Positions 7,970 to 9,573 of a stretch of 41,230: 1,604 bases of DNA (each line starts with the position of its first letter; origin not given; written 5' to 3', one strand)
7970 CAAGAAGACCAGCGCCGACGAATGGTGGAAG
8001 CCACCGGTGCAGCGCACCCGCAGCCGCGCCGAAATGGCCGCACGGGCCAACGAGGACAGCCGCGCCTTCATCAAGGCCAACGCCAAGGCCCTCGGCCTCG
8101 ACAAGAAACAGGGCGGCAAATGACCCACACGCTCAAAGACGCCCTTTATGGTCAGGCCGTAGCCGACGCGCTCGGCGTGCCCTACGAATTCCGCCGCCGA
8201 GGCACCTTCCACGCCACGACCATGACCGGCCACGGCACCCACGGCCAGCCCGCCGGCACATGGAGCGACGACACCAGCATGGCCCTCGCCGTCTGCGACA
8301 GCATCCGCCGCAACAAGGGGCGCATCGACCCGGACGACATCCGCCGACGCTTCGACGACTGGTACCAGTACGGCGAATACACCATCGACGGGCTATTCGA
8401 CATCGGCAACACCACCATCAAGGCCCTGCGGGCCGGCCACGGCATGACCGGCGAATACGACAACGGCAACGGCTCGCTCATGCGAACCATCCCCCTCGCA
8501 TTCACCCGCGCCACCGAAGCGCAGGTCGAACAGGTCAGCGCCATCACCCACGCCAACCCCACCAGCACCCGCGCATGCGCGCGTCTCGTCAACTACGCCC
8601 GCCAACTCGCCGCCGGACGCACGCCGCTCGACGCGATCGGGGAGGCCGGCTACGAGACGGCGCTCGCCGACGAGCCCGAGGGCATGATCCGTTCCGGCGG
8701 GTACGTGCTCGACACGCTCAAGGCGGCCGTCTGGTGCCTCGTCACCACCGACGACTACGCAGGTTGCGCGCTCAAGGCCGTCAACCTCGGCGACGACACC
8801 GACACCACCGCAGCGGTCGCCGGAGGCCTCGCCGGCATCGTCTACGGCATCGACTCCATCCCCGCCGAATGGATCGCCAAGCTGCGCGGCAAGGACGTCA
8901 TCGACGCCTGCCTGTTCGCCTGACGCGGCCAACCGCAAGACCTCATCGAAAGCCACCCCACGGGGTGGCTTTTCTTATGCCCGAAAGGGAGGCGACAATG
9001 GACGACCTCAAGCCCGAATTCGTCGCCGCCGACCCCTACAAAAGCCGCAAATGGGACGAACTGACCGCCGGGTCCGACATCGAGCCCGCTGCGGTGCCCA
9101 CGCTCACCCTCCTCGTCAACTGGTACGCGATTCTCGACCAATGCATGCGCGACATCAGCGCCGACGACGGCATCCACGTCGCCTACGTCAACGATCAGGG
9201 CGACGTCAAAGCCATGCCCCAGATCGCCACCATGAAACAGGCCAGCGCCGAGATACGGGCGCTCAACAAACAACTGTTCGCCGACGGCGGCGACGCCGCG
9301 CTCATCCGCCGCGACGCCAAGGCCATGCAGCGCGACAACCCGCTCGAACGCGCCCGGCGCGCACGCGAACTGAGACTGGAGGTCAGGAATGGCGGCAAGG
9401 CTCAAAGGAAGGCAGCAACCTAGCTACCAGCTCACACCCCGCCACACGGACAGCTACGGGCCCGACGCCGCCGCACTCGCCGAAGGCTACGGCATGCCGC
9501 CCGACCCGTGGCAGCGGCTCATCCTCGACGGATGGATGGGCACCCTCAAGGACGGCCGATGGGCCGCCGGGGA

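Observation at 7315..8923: Phage-encoded ExE ADP-ribosyltransferase paired with a DraG-like ADP-ribosylglycohydrolase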

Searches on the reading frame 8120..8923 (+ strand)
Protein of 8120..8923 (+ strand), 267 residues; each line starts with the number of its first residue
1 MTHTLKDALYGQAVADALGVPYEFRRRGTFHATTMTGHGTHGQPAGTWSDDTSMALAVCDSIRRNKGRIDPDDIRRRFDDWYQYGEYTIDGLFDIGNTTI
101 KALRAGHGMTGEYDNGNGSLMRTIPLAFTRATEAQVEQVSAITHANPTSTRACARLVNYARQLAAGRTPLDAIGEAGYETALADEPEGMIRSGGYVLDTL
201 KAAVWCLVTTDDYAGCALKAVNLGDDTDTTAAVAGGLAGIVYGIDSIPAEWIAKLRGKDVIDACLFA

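Call 7: search_protein_families(library=pfam, proteins=[window:8120-8923:+], max_evalue=1)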
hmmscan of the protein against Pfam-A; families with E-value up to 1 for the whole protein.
window:8120-8923:+ (267 aa): 1 family
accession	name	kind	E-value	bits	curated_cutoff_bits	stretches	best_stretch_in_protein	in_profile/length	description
PF03747.19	ADP_ribosyl_GH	-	1.2e-59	202.8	26.2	1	8-250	2-287/287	ADP-ribosylglycohydrolase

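Call 8: search_protein_families(library=phrogs, proteins=[window:8120-8923:+], max_evalue=0.01)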
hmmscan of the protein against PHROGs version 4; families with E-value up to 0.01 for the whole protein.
window:8120-8923:+ (267 aa): 2 families
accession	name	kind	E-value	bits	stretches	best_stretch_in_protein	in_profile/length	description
phrog_6572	-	other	7.1e-56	190.7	1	2-254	5-290/325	ADP-ribosylglycohydrolase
phrog_22100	-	unknown function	1.4e-15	58.5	1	6-162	4-166/306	-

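Call 22: search_solved_structures(query=window:8120-8923:+, max_evalue=0.001, show_alignments=2)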
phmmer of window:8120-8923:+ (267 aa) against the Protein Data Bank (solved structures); distinct sequences matched with E-value up to 0.001: 18.
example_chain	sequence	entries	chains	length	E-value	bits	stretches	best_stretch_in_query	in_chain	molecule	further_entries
8za7_A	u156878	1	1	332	2.2e-39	139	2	182-264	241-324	Lmo0067 protein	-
6dre_A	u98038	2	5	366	1.7e-38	136.1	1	5-259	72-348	ADP-ribosyl-(Dinitrogen reductase) hydrolase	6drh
2woc_A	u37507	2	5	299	7.1e-28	101.3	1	8-257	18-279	ADP-RIBOSYL-[DINITROGEN REDUCTASE] GLYCOHYDROLASE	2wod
2cwc_A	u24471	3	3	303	1.6e-27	100.2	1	8-264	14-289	ADP-ribosylglycohydrolase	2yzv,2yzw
2woe_A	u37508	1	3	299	2.2e-27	99.7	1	8-257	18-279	ADP-RIBOSYL-[DINITROGEN REDUCTASE] GLYCOHYDROLASE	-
3g9d_A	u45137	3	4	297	2.9e-23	86.2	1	8-260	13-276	Dinitrogenase reductase activating glucohydrolase | Dinitrogenase reductase activacting glicohydrolase | ADP-ribosyl-(Dinitrogen reductase) hydrolase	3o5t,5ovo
1t5j_A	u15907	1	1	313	6.5e-13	52.2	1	199-261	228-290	Hypothetical protein MJ1187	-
2foz_A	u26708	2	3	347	1.1e-08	38.4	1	218-262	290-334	ADP-ribosylhydrolase like 2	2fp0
2g4k_A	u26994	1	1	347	1.1e-08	38.4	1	218-262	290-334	ADP-ribosylhydrolase 3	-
5zqy_A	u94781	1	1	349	1.1e-08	38.4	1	218-262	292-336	Poly(ADP-ribose) glycohydrolase ARH3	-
9rfd_A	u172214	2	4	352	1.1e-08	38.4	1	218-262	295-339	ADP-ribosylhydrolase ARH3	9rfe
7akr_AAA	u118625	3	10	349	1.2e-08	38.3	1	218-262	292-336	ADP-ribose glycohydrolase ARH3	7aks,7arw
6d36_C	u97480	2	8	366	1.2e-08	38.2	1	218-262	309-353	Poly(ADP-ribose) glycohydrolase ARH3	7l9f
6d3a_C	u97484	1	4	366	4.4e-08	36.4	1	218-262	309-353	Poly(ADP-ribose) glycohydrolase ARH3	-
7l9h_C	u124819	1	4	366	1.3e-07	34.9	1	218-262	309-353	ADP-ribose glycohydrolase ARH3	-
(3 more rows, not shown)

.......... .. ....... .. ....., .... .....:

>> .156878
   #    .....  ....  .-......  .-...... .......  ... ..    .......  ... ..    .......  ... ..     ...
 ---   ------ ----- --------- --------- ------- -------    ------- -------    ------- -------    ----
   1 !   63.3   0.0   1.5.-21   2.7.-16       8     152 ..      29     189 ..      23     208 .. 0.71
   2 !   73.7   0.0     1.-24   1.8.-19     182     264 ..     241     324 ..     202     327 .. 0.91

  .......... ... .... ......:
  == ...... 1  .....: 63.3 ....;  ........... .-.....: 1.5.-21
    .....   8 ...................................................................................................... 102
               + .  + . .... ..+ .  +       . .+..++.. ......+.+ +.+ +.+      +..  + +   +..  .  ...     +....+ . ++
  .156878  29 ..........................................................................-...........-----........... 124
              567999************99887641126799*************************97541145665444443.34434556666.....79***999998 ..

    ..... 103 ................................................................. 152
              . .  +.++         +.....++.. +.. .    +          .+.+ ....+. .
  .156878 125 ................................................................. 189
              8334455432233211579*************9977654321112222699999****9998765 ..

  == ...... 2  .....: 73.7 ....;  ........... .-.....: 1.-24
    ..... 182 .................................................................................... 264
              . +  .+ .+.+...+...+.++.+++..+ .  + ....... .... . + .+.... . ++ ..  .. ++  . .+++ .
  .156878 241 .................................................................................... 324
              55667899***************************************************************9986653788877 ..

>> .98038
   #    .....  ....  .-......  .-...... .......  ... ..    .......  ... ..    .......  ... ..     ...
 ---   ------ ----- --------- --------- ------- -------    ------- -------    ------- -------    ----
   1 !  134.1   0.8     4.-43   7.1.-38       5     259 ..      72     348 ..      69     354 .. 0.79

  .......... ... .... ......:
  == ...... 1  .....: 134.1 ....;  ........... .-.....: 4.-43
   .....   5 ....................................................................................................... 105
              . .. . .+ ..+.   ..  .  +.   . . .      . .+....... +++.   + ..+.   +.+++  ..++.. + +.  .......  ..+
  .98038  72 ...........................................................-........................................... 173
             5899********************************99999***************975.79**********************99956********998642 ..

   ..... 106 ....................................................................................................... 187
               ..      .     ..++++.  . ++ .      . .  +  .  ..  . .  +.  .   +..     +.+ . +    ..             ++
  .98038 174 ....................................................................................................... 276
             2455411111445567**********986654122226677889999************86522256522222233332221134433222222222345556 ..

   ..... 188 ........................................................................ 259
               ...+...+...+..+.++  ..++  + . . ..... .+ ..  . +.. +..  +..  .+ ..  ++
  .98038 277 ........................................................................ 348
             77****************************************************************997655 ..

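Call 23: search_protein_families(library=ncbifam, proteins=[window:8120-8923:+], max_evalue=0.01)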
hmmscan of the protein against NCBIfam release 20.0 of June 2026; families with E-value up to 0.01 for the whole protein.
window:8120-8923:+ (267 aa): 2 families
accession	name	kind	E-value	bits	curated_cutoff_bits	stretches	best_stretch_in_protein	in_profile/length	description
NF041672.1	ADPriboarghdlase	equivalog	5.6e-46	156.9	490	1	6-261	71-348/361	ADP-ribosylarginine hydrolase Tri1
TIGR02662.1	dinitro_DRAG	equivalog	4.6e-35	121.2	337.05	1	7-258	7-270/287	ADP-ribosyl-[dinitrogen reductase] hydrolase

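Call 24: search_protein_families(library=padloc, proteins=[window:8120-8923:+], max_evalue=0.01)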
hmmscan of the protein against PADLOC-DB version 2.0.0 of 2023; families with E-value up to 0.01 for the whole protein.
window:8120-8923:+ (267 aa): 0 families

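Call 88: search_solved_structures(query=window:8120-8923:+, max_evalue=1e-25, show_alignments=3)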
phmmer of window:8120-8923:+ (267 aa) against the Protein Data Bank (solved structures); distinct sequences matched with E-value up to 1e-25: 5.
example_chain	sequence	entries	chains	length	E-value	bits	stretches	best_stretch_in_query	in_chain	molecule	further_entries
8za7_A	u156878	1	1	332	2.2e-39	139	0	182-264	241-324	Lmo0067 protein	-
6dre_A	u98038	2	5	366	1.7e-38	136.1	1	5-259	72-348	ADP-ribosyl-(Dinitrogen reductase) hydrolase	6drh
2woc_A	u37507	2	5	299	7.1e-28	101.3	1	8-257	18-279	ADP-RIBOSYL-[DINITROGEN REDUCTASE] GLYCOHYDROLASE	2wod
2cwc_A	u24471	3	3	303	1.6e-27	100.2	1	8-264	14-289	ADP-ribosylglycohydrolase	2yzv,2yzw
2woe_A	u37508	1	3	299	2.2e-27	99.7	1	8-257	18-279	ADP-RIBOSYL-[DINITROGEN REDUCTASE] GLYCOHYDROLASE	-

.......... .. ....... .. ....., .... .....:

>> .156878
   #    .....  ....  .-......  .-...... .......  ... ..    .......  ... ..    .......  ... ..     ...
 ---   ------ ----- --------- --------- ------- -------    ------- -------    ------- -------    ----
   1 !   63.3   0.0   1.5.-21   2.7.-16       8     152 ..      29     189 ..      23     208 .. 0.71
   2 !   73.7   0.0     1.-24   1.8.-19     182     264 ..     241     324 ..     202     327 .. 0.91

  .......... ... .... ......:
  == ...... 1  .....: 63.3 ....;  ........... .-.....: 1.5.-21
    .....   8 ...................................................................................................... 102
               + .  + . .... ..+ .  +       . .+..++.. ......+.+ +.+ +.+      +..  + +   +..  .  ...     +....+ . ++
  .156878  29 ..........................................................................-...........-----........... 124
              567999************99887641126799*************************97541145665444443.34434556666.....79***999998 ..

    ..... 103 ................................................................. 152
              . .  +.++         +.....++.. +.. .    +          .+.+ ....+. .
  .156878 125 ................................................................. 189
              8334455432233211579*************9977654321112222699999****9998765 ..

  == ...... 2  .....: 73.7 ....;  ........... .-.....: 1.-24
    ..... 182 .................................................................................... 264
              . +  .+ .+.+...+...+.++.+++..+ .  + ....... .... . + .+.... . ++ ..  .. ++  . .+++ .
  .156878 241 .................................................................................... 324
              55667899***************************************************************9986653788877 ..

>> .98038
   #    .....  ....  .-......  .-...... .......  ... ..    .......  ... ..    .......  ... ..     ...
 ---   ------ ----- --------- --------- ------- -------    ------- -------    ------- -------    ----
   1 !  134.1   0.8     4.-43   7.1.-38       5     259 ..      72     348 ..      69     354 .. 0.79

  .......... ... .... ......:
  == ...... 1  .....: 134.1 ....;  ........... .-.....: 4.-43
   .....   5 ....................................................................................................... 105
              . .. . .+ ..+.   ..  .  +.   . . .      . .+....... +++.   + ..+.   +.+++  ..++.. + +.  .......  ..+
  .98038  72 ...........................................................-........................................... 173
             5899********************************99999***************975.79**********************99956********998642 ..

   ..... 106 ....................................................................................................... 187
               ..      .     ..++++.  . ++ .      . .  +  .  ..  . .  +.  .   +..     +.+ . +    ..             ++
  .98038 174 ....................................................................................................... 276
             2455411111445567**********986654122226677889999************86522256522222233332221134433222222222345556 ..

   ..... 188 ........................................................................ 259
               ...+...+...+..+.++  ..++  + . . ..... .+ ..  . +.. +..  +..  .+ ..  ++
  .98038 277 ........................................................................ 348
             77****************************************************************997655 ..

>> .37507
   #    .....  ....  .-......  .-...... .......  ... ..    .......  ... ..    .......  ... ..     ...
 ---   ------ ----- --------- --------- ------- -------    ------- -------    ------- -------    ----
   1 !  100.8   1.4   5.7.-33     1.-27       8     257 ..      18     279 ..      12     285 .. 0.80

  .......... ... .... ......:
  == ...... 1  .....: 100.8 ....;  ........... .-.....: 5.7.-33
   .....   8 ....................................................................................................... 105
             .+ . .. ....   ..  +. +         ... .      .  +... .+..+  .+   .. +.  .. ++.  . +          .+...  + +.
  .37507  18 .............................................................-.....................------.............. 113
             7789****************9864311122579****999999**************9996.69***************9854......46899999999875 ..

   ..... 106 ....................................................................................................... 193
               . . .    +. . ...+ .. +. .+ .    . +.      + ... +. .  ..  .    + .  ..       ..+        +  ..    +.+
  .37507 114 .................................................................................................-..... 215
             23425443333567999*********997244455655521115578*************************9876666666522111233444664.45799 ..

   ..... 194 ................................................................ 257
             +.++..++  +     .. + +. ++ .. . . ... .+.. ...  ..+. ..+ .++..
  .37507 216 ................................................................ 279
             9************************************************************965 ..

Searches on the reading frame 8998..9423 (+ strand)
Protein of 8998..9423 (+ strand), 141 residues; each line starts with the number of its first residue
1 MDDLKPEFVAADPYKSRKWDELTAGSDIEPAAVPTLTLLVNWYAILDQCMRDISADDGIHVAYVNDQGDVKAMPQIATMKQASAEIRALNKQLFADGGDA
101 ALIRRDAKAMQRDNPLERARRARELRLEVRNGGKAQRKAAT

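Call 7: search_protein_families(library=pfam, proteins=[window:8998-9423:+], max_evalue=1)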
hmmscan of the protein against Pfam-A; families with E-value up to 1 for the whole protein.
window:8998-9423:+ (141 aa): 1 family
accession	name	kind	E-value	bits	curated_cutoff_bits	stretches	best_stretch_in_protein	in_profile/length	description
PF05119.17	Terminase_4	-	7.6e-05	23.5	24.7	1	17-93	7-81/98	Phage terminase, small subunit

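Call 8: search_protein_families(library=phrogs, proteins=[window:8998-9423:+], max_evalue=0.01)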
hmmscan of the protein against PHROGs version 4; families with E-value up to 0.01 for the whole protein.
window:8998-9423:+ (141 aa): 1 family
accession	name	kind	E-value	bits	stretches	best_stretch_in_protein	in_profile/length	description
phrog_83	-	head and packaging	4.6e-06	27.3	1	17-118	98-197/246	terminase small subunit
